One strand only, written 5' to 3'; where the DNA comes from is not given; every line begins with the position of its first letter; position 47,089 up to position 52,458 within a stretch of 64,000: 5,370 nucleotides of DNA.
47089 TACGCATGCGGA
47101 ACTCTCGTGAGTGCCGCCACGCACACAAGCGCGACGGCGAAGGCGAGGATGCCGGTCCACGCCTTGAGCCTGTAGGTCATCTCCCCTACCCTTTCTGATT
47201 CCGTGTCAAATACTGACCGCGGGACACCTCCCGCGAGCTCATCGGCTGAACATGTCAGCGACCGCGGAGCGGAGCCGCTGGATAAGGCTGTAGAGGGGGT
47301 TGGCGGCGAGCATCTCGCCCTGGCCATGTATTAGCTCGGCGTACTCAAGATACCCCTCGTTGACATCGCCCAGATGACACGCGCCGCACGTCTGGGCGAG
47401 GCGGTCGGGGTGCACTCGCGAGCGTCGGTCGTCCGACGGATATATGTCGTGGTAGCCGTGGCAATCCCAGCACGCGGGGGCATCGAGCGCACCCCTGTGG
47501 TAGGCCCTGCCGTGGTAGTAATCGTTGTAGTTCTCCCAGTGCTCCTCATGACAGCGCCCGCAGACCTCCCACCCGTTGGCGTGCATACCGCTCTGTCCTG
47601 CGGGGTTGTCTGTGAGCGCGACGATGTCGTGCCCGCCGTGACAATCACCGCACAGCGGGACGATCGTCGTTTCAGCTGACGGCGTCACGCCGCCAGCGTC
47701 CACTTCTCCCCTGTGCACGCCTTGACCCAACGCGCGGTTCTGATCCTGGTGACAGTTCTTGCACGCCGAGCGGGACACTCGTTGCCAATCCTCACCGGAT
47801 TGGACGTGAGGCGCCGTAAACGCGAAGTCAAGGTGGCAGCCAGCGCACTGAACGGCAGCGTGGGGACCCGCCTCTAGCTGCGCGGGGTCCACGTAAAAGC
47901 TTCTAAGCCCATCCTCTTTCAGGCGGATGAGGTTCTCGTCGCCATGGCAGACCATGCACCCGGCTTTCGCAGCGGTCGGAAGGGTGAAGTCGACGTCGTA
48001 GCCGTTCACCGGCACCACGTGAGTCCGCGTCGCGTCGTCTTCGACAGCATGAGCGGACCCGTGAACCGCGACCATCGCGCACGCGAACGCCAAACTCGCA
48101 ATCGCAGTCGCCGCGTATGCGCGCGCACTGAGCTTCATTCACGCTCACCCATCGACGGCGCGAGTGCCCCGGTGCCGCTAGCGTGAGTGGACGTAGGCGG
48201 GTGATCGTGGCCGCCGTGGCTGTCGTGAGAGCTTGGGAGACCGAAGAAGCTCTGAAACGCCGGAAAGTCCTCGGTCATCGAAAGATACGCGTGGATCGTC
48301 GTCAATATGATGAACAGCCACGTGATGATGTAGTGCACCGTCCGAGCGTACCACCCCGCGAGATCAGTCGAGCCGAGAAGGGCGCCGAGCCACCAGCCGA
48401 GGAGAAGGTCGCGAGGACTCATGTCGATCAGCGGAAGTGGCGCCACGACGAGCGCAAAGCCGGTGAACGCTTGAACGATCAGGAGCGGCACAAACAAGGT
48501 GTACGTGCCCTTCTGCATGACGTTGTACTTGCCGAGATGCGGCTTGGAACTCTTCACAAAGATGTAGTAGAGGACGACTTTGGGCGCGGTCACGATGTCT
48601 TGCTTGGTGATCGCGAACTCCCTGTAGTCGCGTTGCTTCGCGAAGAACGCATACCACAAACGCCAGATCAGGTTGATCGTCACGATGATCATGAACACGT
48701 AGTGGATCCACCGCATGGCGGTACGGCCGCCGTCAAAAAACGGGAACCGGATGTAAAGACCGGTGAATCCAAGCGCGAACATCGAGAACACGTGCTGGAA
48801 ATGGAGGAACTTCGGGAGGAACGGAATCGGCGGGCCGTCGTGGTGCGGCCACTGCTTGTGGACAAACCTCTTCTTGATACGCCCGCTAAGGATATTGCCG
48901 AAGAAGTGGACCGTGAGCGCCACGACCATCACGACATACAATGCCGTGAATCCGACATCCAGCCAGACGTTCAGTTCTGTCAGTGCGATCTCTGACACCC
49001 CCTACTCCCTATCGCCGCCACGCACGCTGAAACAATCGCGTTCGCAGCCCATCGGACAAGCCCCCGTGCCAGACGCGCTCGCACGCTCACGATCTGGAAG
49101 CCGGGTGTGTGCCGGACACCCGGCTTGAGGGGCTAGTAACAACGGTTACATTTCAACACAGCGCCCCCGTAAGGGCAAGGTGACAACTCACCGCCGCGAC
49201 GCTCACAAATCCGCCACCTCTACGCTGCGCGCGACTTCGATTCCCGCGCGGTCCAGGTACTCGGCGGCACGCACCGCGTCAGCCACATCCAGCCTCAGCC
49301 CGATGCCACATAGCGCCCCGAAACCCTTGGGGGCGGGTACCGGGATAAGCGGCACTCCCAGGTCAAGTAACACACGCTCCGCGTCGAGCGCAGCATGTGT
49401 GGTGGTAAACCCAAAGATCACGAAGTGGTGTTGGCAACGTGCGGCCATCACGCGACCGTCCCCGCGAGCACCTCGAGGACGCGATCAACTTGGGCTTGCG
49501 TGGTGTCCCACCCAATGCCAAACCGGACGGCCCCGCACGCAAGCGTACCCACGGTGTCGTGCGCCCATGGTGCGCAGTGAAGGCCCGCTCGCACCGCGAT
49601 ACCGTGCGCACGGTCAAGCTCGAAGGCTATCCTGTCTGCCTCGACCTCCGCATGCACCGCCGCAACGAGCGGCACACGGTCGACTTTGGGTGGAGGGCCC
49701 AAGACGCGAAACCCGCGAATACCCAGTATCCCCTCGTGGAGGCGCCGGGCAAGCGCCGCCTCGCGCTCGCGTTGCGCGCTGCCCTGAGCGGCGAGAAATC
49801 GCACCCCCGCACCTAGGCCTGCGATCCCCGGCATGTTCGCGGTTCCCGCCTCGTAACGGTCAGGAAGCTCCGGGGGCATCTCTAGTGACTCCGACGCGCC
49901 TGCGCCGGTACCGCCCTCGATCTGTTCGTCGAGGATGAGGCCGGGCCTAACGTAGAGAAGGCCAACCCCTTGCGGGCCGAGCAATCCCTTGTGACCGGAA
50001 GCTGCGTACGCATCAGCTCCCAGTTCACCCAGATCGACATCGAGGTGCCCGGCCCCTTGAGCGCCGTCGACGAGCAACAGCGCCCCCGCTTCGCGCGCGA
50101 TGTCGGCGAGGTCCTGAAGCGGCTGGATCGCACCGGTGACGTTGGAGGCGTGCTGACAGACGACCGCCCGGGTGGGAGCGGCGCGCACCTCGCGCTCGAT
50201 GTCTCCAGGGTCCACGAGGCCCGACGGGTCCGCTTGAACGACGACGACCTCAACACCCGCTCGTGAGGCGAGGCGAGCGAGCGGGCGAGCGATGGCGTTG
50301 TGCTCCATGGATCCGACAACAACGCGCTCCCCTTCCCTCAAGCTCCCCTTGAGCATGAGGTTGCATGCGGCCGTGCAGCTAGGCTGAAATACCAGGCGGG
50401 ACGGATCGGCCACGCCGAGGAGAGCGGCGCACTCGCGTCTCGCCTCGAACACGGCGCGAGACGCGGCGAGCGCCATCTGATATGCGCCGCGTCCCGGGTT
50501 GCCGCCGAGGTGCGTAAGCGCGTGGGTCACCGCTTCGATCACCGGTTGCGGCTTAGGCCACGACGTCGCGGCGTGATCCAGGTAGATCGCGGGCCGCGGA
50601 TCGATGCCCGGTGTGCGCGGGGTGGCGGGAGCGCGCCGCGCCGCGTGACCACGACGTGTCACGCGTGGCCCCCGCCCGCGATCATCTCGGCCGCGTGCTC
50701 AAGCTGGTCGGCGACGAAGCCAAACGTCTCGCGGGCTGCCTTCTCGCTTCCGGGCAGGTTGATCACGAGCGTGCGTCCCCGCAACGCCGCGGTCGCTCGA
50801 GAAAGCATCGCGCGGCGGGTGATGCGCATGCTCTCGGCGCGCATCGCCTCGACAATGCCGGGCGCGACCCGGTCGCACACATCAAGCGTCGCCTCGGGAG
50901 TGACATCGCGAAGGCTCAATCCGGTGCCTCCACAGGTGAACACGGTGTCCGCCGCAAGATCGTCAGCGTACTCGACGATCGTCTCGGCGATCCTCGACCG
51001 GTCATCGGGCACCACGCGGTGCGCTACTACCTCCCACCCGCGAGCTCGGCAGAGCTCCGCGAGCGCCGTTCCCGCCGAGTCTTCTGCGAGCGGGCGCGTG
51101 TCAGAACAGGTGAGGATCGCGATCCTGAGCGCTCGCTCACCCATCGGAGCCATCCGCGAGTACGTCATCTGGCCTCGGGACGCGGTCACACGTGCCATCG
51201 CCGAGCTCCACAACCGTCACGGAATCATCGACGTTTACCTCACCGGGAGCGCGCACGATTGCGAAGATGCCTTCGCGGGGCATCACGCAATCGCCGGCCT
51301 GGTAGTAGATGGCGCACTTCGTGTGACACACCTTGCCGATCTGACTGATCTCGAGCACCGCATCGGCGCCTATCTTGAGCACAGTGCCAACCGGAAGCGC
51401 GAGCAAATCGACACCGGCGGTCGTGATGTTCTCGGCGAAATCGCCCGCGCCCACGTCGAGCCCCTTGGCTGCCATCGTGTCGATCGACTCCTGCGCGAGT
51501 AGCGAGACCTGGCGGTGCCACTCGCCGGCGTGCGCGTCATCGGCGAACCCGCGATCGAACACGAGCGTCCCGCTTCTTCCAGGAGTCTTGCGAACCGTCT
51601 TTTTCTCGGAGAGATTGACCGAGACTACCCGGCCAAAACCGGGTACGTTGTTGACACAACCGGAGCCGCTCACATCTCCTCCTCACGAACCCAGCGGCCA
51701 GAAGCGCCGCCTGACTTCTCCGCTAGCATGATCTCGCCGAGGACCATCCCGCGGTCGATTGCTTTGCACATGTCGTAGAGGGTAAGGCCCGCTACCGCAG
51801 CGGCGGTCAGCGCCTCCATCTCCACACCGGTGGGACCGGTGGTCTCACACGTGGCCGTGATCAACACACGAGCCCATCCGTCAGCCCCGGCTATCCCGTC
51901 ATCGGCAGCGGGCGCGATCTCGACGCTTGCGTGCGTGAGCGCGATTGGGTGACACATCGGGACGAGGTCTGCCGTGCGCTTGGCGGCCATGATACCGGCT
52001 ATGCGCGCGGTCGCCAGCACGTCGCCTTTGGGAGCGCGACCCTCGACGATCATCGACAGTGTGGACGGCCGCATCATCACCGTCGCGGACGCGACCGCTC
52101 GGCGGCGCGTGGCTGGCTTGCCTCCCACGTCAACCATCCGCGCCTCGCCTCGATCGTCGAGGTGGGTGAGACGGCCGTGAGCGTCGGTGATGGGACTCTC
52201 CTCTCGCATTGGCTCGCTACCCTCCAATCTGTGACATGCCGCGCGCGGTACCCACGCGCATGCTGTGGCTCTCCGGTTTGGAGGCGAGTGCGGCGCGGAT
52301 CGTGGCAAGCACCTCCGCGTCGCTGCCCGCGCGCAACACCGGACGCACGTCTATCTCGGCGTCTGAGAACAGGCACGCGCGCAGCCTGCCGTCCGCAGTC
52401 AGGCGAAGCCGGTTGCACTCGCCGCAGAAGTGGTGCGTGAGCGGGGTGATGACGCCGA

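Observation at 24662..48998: Integrated 24-kb formate-to-extracellular-acceptor system in a probable monoderm (about 59 haem motifs)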

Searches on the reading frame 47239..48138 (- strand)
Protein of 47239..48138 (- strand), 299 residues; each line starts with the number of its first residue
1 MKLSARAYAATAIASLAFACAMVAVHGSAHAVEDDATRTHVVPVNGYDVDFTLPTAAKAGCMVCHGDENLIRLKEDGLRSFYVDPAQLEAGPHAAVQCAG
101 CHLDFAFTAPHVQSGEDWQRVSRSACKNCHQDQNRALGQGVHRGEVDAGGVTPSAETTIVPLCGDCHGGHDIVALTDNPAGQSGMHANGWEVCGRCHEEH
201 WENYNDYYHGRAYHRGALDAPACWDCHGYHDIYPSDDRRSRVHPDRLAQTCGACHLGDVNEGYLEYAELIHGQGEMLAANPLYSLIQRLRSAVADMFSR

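Call 7: search_protein_families(library=pfam, proteins=[window:47239-48138:-], max_evalue=0.01)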
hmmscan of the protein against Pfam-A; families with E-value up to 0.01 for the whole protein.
window:47239-48138:- (299 aa): 5 families
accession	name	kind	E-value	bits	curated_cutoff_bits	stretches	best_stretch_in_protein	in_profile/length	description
PF14522.11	Cytochrome_C7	-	1.4e-10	41.3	24.8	2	95-167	13-66/67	Cytochrome c7 and related cytochrome c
PF22113.1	Mtrc-MtrF_II-IV_dom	-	9.5e-08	32.2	30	1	45-142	76-175/176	Outer membrane cytochrome MtrC/MtrF-like, domains II/IV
PF14537.11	Cytochrom_c3_2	-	9.7e-08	32.8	25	1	95-198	6-79/79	Cytochrome c3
PF02085.21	Cytochrom_CIII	-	0.003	18.3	22.9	0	187-255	43-101/101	Class III cytochrome C family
PF14260.11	zf-C4pol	-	0.0096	16.6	28.9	0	160-200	10-52/70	C4-type zinc-finger of DNA polymerase delta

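Call 44: search_protein_families(library=ncbifam, proteins=[window:47239-48138:-], max_evalue=0.01)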
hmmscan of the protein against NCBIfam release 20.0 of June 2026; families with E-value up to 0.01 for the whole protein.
window:47239-48138:- (299 aa): 1 family
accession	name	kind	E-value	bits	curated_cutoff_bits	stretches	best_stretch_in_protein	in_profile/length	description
NF041028.1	decahem_GSU2203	exception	5.2e-06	25.9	325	1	48-137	58-142/317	GSU2203 family decaheme c-type cytochrome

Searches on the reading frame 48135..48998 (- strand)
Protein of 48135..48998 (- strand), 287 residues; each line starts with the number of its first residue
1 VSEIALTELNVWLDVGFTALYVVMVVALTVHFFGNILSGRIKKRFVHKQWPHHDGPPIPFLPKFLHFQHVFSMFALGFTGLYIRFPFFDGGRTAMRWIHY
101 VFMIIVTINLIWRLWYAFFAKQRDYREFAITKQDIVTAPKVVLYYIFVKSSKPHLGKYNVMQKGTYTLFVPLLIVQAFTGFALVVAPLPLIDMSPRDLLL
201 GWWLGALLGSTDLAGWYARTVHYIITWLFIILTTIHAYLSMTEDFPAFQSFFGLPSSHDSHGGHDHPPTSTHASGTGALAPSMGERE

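Call 7: search_protein_families(library=pfam, proteins=[window:48135-48998:-], max_evalue=0.01)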
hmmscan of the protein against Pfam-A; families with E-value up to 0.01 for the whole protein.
window:48135-48998:- (287 aa): 1 family
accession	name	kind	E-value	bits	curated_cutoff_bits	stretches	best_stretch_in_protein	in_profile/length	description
PF01292.26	Ni_hydr_CYTB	-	3.3e-15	56.7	30.1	1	63-246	7-168/179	Prokaryotic cytochrome b561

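Call 44: search_protein_families(library=ncbifam, proteins=[window:48135-48998:-], max_evalue=0.01)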
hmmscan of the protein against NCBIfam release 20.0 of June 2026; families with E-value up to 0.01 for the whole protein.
window:48135-48998:- (287 aa): 2 families
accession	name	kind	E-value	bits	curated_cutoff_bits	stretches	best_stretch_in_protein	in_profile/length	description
TIGR02125.1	CytB-hydogenase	equivalog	2.5e-19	69.6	121.5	1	64-245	9-193/212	Ni/Fe-hydrogenase, b-type cytochrome subunit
TIGR01583.1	formate-DH-gamm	equivalog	0.00019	21.5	115.85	1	63-240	10-169/204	formate dehydrogenase subunit gamma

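Call 48: search_solved_structures(query=window:48135-48998:-, max_evalue=1)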
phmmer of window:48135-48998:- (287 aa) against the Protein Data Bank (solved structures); distinct sequences matched with E-value up to 1: 3.
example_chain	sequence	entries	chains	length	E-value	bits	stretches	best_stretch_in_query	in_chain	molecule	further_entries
9hjx_A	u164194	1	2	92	0.58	12.6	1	145-223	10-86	proton-translocating NAD(P)(+) transhydrogenase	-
4o93_A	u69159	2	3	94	0.63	12.5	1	146-223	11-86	NAD(P) transhydrogenase subunit alpha 2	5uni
4o9p_C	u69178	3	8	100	0.74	12.3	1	145-223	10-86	NAD(P) transhydrogenase subunit alpha 2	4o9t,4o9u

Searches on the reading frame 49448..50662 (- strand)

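Call 10: search_protein_families(library=pfam, proteins=[window:49448-50662:-], max_evalue=0.001)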
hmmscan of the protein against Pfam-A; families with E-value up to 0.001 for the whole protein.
window:49448-50662:- (404 aa): 5 families
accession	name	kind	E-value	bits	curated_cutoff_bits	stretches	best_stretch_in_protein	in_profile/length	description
PF00266.25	Aminotran_5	-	1.3e-82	278.2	21.5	1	26-395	1-371/371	Aminotransferase class-V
PF01212.27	Beta_elim_lyase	-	6.6e-09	35.9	27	1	65-241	28-214/288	Beta-eliminating lyase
PF01053.26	Cys_Met_Meta_PP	-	1e-07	31.3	27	1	89-229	69-202/381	Cys/Met metabolism PLP-dependent enzyme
PF00155.27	Aminotran_1_2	-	3.8e-07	30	19.7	1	73-201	46-187/361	Aminotransferase class I and II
PF01041.23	DegT_DnrJ_EryC1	-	6.2e-07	29.4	19.8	1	95-206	47-152/360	DegT/DnrJ/EryC1/StrS aminotransferase family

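Call 86: search_protein_families(library=ncbifam, proteins=[window:49448-50662:-], max_evalue=0.00001)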
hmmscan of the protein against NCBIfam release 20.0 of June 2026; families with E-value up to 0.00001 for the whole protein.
window:49448-50662:- (404 aa): 27 families (the best 25 are shown)
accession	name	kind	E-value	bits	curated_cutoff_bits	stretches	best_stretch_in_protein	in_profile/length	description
TIGR01977.1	am_tr_V_EF2568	hypoth_equivalog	2.3e-112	375.7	377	1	26-399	1-373/376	cysteine desulfurase family protein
NF040779.1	Sec_lyase_SclA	exception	1.3e-89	300.7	525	1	26-400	1-374/378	selenocysteine lyase SclA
TIGR01979.1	sufS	subfamily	3.3e-68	230.4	475.1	1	23-400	17-396/403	SufS family cysteine desulfurase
NF041166.1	f2_encap_cargo1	exception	1.4e-51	176.3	800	1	20-399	241-620/623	family 2A encapsulin nanocompartment cargo protein cysteine desulfurase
TIGR03402.1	FeS_nifS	equivalog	6.4e-50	170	530.75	1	26-403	1-370/379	cysteine desulfurase NifS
NF006791.0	PRK09295.1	equivalog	3.4e-46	158.1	661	1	20-398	19-397/406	cysteine desulfurase SufS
TIGR03392.1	FeS_syn_CsdA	equivalog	2.7e-44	152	493.6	1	25-399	17-389/398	cysteine desulfurase CsdA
NF008126.0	PRK10874.1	equivalog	5.1e-44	151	607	1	25-397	20-390/401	cysteine desulfurase CsdA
TIGR01976.1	am_tr_V_VC1184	hypoth_equivalog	8.9e-44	150.4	352.35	1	24-399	18-401/401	cysteine desulfurase-like protein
TIGR03235.1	DNA_S_dndA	equivalog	9.7e-40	136.9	480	1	27-363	1-324/353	cysteine desulfurase DndA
NF010611.0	PRK14012.1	equivalog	3.7e-33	115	548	1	25-402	6-378/406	IscS subfamily cysteine desulfurase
TIGR02006.1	IscS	equivalog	6.7e-33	114.3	643.2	1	25-402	4-374/402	IscS subfamily cysteine desulfurase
NF002806.0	PRK02948.1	subfamily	1.3e-29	103.4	304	1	26-400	2-369/381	IscS subfamily cysteine desulfurase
TIGR04343.1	egtE_PLP_lyase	equivalog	3.2e-27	95.3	400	1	24-323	13-298/370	ergothioneine biosynthesis PLP-dependent enzyme EgtE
TIGR03403.1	nifS_epsilon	equivalog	3.6e-27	95.2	587.7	1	26-384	1-354/382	NifS family cysteine desulfurase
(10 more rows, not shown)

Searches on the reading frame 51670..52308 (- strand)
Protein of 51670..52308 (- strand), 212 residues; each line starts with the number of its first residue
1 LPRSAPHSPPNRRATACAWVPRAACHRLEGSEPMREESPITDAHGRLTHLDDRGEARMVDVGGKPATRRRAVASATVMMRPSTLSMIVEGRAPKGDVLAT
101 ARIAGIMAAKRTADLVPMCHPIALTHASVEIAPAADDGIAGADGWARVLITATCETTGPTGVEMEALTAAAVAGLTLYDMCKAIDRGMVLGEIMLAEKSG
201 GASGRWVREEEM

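Call 10: search_protein_families(library=pfam, proteins=[window:51670-52308:-], max_evalue=0.001)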
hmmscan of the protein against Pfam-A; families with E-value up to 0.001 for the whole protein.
window:51670-52308:- (212 aa): 1 family
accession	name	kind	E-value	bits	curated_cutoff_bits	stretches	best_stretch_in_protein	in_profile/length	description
PF01967.27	MoaC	-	9.3e-53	178.3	27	1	58-201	1-136/136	MoaC family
